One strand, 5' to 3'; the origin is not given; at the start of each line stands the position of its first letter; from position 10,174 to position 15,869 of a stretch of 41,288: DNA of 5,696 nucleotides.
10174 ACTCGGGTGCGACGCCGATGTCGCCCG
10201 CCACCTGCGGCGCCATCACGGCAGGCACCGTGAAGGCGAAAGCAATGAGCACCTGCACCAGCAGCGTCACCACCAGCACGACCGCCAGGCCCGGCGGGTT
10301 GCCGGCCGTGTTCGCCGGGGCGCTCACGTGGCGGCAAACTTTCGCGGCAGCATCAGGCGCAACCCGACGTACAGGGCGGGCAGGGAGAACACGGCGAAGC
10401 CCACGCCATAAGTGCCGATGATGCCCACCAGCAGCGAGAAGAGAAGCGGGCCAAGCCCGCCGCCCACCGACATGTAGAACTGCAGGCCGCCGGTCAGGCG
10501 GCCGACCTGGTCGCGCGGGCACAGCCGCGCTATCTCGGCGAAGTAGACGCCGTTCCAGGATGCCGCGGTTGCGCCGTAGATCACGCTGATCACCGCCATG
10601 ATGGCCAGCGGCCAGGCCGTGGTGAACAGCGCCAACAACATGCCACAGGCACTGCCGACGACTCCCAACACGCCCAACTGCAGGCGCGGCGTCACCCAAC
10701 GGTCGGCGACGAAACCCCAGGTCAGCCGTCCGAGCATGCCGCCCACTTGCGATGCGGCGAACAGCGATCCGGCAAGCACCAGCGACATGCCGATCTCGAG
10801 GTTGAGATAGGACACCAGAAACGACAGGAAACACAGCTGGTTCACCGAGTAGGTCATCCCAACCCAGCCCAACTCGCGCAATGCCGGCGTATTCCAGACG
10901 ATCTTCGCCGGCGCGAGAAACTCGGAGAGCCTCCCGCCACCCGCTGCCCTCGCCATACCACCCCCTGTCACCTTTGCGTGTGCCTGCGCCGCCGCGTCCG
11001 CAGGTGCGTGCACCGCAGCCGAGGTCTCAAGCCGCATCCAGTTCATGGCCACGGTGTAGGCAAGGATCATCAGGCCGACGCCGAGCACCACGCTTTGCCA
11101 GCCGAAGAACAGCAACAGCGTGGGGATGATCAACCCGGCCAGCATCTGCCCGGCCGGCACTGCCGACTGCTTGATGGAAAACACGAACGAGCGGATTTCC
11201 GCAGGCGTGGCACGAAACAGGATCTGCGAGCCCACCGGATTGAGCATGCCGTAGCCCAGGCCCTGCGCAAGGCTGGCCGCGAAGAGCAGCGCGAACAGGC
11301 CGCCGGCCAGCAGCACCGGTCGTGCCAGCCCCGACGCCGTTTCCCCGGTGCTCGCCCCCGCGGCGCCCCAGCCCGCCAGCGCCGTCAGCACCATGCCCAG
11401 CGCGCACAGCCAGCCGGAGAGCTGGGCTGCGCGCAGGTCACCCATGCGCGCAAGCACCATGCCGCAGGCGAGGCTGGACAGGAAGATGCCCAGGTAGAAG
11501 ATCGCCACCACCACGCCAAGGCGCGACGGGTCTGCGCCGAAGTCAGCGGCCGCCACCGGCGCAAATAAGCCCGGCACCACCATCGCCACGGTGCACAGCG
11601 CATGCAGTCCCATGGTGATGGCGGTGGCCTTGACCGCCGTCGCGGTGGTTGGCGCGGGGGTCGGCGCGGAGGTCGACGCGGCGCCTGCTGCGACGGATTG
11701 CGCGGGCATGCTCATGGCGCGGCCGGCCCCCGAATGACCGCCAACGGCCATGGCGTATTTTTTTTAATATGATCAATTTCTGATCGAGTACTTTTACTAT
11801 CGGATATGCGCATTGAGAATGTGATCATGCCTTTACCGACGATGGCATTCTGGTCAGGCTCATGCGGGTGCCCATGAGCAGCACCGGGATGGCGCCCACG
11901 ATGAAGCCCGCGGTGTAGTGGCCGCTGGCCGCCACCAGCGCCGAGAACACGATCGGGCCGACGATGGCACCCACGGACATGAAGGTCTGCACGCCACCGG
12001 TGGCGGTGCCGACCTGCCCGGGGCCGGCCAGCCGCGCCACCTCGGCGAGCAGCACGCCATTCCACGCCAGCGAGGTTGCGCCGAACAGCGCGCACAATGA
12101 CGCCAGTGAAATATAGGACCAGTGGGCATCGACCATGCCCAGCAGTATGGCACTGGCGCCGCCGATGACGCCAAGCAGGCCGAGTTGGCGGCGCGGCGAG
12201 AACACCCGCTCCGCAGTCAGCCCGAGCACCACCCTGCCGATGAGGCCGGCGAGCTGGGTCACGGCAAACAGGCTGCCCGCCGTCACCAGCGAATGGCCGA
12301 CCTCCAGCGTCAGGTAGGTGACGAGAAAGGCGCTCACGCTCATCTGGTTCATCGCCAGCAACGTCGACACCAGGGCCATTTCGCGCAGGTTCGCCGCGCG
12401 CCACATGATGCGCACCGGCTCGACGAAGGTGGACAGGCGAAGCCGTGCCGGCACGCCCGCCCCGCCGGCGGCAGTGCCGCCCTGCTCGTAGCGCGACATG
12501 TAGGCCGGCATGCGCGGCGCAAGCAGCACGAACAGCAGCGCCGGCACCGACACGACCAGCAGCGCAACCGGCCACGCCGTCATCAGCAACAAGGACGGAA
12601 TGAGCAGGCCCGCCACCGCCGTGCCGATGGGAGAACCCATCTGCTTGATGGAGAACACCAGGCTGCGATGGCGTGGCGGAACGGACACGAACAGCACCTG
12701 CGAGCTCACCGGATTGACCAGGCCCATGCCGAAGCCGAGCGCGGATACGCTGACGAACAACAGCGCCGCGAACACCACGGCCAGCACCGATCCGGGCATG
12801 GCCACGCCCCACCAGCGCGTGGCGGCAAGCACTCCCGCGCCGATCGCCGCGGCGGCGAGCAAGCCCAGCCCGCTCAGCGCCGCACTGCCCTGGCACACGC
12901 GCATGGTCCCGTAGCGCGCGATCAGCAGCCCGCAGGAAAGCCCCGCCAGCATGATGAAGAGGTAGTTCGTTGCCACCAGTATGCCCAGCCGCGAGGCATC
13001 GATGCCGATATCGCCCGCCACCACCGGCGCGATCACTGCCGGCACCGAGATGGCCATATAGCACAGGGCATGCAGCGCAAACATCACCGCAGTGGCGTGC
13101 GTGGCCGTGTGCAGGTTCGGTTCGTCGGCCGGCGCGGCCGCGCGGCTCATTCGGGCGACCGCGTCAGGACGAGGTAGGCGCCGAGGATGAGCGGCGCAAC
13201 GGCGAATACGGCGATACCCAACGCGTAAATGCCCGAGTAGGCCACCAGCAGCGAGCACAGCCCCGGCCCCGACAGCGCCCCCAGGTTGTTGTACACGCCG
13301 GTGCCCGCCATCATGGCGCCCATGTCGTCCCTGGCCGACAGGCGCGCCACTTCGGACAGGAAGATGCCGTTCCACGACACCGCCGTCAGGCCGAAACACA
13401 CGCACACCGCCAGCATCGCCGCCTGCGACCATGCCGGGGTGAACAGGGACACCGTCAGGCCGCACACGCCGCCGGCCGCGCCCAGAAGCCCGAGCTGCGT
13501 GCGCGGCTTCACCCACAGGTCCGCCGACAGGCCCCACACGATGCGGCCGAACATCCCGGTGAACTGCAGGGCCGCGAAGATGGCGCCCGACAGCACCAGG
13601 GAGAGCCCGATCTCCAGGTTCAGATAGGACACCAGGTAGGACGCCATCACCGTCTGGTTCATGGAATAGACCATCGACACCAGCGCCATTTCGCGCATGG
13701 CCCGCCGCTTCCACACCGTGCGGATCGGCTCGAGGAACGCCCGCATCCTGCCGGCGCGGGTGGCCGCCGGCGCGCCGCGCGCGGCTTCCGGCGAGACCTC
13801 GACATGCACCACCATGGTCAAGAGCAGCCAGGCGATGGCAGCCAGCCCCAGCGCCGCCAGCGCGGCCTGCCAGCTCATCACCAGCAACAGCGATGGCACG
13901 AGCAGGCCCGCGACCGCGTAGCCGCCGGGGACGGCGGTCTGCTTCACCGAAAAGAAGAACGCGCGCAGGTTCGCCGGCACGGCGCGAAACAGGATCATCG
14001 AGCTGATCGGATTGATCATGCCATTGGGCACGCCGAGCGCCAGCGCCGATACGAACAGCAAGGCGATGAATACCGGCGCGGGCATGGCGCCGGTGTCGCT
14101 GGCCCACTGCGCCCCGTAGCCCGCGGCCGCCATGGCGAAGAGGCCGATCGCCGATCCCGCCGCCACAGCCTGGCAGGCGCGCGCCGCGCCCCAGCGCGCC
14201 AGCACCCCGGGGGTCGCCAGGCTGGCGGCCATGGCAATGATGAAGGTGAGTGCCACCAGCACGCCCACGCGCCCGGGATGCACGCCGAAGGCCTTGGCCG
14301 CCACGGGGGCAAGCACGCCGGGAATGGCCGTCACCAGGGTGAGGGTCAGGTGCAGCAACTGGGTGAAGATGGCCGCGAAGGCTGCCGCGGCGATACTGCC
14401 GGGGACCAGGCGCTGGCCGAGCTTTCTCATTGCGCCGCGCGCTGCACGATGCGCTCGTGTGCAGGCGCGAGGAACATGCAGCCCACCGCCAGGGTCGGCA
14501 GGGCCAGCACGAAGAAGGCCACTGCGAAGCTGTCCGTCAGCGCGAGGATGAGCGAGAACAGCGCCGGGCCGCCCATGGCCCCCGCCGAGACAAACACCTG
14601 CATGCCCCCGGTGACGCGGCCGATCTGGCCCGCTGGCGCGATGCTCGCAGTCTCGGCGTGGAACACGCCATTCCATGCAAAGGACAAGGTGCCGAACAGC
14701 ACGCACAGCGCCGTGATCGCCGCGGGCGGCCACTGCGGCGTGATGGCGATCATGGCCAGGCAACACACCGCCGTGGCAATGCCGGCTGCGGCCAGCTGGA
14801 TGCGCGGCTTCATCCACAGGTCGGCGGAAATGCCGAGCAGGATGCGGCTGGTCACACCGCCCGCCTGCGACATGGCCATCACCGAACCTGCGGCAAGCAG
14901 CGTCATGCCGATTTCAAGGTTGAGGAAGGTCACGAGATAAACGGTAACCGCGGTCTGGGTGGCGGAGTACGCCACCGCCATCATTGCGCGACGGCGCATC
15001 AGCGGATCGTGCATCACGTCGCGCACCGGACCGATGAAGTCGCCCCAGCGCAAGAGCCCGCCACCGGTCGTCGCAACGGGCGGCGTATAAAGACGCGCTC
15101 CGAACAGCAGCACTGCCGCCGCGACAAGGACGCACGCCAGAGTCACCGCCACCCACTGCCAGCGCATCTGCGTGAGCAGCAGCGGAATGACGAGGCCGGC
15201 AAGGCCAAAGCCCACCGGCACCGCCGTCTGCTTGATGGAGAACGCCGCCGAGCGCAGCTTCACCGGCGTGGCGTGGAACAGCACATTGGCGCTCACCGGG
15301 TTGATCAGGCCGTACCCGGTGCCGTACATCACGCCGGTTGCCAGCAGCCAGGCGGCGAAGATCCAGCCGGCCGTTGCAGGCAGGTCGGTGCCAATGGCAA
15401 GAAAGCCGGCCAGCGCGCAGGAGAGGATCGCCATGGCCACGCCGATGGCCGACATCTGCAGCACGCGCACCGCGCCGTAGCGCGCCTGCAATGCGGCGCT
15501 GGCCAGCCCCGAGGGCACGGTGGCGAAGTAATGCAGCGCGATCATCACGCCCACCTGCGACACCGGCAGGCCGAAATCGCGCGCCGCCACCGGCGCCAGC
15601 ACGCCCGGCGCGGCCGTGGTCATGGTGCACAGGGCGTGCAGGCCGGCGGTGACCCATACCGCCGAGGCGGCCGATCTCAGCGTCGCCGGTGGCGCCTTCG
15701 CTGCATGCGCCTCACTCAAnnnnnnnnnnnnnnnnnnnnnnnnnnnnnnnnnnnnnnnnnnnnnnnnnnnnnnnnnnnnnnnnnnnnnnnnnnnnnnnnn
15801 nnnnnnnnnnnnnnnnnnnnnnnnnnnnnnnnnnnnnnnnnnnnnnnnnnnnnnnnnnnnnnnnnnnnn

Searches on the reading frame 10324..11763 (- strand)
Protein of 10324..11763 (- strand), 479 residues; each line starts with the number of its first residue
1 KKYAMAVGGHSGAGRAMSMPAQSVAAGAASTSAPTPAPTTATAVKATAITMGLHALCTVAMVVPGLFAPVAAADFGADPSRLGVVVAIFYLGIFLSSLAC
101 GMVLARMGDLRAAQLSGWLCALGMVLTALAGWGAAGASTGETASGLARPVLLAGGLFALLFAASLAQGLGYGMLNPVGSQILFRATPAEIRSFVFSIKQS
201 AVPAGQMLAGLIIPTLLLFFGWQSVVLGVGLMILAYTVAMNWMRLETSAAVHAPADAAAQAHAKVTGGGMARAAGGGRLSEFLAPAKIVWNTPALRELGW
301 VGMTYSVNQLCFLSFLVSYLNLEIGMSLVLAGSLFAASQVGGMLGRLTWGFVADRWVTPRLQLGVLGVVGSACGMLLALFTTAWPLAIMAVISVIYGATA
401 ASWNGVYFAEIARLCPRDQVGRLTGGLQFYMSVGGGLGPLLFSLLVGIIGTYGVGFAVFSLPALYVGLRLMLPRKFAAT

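Call 73: search_protein_families(library=pfam, proteins=[window:10324-11763:-], max_evalue=0.00001)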
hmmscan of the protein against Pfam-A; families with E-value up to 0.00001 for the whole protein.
window:10324-11763:- (479 aa): 1 family
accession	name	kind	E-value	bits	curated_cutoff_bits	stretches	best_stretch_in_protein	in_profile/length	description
PF07690.21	MFS_1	-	2.2e-31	109.5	33.4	1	58-439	9-347/347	Major Facilitator Superfamily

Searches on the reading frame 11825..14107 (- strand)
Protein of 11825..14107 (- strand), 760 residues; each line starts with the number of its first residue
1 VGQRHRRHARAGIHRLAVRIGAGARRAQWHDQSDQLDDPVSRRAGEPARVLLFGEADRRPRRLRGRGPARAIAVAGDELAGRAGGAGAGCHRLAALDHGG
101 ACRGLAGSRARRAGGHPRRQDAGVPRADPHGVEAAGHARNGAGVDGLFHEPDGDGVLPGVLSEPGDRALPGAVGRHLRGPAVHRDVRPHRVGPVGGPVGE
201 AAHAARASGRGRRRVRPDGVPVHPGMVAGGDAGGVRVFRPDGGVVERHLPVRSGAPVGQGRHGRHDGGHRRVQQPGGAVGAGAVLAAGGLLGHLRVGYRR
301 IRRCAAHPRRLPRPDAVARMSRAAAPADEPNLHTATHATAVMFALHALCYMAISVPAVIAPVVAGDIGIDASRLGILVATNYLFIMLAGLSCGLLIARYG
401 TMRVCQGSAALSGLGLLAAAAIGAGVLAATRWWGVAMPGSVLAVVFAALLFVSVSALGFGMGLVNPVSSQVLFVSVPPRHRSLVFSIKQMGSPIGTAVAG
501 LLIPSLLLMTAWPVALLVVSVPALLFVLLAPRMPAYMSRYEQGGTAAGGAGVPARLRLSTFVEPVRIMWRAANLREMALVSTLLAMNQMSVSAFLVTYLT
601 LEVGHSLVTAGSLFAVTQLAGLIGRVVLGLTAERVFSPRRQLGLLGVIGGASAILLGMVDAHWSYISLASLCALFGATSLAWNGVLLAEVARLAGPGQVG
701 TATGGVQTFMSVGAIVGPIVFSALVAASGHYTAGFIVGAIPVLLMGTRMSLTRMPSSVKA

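Call 8: search_protein_families(library=pfam, proteins=[window:11825-14107:-], max_evalue=0.001)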
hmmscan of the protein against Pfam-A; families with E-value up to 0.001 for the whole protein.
window:11825-14107:- (760 aa): 1 family
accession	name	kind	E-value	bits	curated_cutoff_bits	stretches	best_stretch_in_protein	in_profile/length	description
PF07690.21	MFS_1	-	1.6e-30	106.6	33.4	2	343-678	2-307/347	Major Facilitator Superfamily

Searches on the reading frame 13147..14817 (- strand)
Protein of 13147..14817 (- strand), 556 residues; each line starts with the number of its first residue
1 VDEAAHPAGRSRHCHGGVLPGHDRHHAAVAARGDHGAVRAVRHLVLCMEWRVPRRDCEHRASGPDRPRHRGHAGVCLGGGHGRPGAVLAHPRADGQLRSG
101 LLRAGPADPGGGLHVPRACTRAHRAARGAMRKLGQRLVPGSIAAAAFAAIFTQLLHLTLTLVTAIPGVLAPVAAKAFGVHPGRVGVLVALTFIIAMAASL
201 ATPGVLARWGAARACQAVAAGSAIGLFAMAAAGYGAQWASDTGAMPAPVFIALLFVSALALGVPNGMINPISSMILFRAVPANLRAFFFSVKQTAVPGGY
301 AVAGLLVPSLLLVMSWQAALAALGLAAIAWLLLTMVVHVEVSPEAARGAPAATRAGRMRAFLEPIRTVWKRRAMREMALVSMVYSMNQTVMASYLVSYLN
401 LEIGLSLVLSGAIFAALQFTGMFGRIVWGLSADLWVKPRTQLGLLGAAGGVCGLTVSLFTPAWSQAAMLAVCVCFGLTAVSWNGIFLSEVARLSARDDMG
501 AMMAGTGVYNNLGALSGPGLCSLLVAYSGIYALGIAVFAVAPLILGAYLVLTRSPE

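Call 8: search_protein_families(library=pfam, proteins=[window:13147-14817:-], max_evalue=0.001)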
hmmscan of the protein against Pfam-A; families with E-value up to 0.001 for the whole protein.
window:13147-14817:- (556 aa): 1 family
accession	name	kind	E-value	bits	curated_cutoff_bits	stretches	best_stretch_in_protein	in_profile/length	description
PF07690.21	MFS_1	-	8.6e-23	81.2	33.4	1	158-518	7-347/347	Major Facilitator Superfamily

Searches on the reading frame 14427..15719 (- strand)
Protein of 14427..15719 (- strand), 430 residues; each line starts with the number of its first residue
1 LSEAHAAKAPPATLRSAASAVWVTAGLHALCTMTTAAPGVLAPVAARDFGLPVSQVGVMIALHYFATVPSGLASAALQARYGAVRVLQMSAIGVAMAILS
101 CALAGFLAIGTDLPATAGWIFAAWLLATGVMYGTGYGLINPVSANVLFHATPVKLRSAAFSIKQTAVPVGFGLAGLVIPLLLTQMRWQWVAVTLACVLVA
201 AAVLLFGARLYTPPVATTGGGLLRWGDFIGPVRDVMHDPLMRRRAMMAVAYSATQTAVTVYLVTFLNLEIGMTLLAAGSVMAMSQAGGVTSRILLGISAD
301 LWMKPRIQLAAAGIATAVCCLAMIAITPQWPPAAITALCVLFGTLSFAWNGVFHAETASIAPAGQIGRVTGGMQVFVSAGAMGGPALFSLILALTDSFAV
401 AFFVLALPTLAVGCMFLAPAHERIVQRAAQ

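Call 8: search_protein_families(library=pfam, proteins=[window:14427-15719:-], max_evalue=0.001)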
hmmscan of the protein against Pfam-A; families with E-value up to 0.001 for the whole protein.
window:14427-15719:- (430 aa): 1 family
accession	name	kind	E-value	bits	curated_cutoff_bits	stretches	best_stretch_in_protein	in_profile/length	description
PF07690.21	MFS_1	-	3.3e-30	105.6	33.4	1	28-385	5-347/347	Major Facilitator Superfamily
